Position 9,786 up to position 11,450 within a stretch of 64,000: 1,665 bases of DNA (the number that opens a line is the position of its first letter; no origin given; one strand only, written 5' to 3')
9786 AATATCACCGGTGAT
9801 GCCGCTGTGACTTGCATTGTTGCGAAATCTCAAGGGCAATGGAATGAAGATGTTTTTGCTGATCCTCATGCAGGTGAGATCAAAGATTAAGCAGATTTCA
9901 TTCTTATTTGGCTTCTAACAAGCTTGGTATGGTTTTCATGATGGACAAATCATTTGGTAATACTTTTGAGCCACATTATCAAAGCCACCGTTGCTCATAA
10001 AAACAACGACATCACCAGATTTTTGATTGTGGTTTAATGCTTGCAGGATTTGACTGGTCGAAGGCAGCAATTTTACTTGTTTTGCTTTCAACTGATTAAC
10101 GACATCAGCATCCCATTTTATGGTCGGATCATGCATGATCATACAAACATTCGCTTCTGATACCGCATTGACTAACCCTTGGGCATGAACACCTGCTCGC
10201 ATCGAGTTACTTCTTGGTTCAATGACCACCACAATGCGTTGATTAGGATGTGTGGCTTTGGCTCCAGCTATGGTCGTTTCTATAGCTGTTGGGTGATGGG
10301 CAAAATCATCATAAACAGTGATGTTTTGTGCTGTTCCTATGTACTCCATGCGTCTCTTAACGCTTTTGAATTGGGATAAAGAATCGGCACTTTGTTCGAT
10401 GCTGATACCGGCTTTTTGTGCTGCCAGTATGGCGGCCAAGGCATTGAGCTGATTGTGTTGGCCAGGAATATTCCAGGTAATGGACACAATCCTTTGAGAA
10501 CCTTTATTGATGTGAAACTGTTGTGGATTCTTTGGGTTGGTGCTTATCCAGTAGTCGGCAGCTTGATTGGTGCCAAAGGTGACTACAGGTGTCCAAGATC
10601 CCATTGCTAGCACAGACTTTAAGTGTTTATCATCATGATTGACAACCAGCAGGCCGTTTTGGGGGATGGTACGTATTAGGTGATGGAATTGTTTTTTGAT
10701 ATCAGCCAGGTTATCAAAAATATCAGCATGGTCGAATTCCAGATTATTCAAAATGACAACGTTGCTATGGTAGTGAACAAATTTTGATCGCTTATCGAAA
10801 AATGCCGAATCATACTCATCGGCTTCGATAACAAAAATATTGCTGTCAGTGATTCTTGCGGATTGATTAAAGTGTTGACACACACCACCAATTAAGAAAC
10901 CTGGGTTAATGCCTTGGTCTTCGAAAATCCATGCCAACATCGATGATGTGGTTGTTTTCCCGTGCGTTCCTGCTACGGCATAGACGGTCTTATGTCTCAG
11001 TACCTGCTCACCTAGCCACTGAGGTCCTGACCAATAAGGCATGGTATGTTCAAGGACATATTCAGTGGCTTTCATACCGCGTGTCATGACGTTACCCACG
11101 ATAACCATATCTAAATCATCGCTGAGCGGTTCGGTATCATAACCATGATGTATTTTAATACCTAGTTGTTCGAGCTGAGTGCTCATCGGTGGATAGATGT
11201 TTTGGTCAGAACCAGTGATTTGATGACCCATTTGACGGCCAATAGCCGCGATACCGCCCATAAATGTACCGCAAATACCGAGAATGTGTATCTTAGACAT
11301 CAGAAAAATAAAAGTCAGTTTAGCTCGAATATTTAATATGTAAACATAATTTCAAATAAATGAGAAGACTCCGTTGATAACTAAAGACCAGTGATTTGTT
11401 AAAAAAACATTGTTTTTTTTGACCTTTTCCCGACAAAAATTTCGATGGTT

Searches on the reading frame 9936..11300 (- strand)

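Call 28: search_protein_families(library=pfam, max_evalue=0.000001, proteins=[window:9936-11300:-])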
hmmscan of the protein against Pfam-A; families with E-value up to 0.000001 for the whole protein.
window:9936-11300:- (454 aa): 3 families
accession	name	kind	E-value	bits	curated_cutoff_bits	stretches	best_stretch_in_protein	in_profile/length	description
PF08245.18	Mur_ligase_M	-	2.4e-28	99.9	24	1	109-294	1-200/200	Mur ligase middle domain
PF01225.30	Mur_ligase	-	2e-17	63.8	21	1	3-101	1-92/95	Mur ligase family, catalytic domain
PF02875.26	Mur_ligase_C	-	4.9e-17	63.4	28.4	1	316-438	1-127/127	Mur ligase, glutamate ligase domain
